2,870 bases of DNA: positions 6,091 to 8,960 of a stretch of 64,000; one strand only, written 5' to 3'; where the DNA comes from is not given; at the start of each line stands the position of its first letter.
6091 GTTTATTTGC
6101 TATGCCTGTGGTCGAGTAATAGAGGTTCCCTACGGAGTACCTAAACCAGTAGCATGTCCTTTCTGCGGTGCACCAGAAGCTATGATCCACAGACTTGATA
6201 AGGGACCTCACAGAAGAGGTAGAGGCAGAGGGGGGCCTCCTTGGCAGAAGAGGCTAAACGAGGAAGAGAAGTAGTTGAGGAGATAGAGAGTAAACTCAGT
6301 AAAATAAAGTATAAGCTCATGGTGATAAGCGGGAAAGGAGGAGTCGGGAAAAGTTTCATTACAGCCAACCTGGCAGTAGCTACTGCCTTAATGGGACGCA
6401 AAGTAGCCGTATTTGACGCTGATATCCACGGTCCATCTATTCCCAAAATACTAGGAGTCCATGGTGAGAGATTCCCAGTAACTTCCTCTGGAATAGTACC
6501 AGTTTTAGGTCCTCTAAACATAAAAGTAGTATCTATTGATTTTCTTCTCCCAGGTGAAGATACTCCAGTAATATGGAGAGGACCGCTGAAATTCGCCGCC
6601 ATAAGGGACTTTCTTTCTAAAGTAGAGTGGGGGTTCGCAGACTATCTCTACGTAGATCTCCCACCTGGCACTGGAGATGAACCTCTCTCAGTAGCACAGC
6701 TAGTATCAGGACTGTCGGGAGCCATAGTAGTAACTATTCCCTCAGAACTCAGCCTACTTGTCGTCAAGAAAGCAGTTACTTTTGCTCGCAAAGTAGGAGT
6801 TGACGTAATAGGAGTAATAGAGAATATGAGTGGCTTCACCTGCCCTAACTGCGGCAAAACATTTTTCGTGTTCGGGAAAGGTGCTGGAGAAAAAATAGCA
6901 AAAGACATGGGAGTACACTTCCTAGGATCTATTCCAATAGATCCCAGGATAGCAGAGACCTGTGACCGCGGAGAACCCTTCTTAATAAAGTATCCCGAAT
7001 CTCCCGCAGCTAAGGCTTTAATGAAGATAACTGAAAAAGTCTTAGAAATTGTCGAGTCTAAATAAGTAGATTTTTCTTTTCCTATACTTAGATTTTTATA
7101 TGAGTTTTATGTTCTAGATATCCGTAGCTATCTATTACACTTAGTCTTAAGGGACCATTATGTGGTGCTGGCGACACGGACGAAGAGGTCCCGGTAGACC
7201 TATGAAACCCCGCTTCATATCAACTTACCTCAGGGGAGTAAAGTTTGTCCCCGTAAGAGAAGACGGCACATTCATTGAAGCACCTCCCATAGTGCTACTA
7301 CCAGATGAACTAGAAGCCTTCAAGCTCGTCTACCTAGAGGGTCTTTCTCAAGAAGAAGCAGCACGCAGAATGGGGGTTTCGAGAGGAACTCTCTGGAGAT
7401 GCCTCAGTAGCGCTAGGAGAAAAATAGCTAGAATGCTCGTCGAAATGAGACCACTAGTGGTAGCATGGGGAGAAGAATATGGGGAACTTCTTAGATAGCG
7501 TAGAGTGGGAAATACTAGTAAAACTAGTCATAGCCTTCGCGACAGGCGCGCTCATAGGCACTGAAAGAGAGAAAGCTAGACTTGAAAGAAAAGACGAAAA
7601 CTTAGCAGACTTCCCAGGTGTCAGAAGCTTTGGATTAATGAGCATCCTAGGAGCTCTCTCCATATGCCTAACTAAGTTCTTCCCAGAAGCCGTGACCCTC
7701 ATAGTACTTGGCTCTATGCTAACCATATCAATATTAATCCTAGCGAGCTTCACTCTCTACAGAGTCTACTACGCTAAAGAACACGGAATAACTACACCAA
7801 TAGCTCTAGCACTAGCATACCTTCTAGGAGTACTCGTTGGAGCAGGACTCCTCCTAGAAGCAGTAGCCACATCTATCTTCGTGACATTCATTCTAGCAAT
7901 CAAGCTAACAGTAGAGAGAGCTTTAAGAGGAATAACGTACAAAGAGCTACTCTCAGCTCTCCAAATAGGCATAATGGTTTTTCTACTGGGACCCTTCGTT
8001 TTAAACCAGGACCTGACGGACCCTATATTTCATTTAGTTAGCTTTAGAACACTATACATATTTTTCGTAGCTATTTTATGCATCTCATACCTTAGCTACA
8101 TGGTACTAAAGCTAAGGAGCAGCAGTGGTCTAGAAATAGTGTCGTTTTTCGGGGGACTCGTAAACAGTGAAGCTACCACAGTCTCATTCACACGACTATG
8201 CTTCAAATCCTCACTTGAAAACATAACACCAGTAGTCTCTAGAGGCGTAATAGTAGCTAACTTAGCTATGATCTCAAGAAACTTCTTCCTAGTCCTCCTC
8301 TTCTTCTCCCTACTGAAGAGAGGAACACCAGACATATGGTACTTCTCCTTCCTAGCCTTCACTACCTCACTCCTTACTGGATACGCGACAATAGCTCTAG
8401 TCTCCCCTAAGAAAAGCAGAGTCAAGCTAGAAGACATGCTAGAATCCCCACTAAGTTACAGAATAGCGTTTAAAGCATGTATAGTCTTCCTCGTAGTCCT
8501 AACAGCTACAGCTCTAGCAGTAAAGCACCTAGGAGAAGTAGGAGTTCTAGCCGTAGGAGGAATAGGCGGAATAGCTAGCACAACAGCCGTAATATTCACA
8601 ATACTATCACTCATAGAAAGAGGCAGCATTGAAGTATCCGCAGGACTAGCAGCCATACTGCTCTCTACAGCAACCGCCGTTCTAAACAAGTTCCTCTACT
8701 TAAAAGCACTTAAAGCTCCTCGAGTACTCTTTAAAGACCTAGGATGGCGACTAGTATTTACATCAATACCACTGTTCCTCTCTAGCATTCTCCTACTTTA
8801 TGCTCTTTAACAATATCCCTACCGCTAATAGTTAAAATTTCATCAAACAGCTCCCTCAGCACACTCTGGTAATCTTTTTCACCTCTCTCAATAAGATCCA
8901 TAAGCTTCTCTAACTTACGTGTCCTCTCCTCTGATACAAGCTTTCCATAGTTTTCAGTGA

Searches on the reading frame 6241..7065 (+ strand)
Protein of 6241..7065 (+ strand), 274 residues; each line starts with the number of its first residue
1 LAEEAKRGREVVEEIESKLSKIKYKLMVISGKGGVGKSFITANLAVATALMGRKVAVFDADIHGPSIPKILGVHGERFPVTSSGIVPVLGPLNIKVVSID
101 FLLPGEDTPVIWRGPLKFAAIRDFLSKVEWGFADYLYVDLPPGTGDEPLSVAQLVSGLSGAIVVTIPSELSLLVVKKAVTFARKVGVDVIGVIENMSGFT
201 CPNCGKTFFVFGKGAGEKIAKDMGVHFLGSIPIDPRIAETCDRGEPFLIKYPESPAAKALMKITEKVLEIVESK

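Call 7: search_protein_families(library=pfam, proteins=[window:6241-7065:+], max_evalue=0.001)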
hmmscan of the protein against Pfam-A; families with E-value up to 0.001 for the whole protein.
window:6241-7065:+ (274 aa): 5 families
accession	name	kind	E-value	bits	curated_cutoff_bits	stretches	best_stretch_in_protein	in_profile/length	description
PF10609.15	ParA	-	6.2e-93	311.2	27.1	1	21-267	1-245/246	NUBPL iron-transfer P-loop NTPase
PF01656.29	CbiA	-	3.7e-15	56.4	25.4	1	26-246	1-124/125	CobQ/CobB/MinD/ParA nucleotide binding domain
PF00142.24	Fer4_NifH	-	6.1e-06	26.3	25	1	27-61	3-37/271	4Fe-4S iron sulfur cluster binding proteins, NifH/frxC family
PF02374.21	ArsA_ATPase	-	3.4e-05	23.7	24.3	1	25-61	2-38/305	Anion-transporting ATPase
PF13614.12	AAA_31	-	0.00018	21.9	27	1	28-62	6-40/177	AAA domain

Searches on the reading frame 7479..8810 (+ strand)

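Call 7: search_protein_families(library=pfam, proteins=[window:7479-8810:+], max_evalue=0.001)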
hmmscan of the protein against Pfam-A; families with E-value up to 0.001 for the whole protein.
window:7479-8810:+ (443 aa): 2 families
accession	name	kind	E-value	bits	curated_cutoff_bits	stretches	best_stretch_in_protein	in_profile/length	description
PF13194.11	DUF4010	-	8.1e-31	107.8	30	1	197-408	1-206/210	Domain of unknown function (DUF4010)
PF02308.21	MgtC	-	7e-16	59.1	31.4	1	16-147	1-120/121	MgtC family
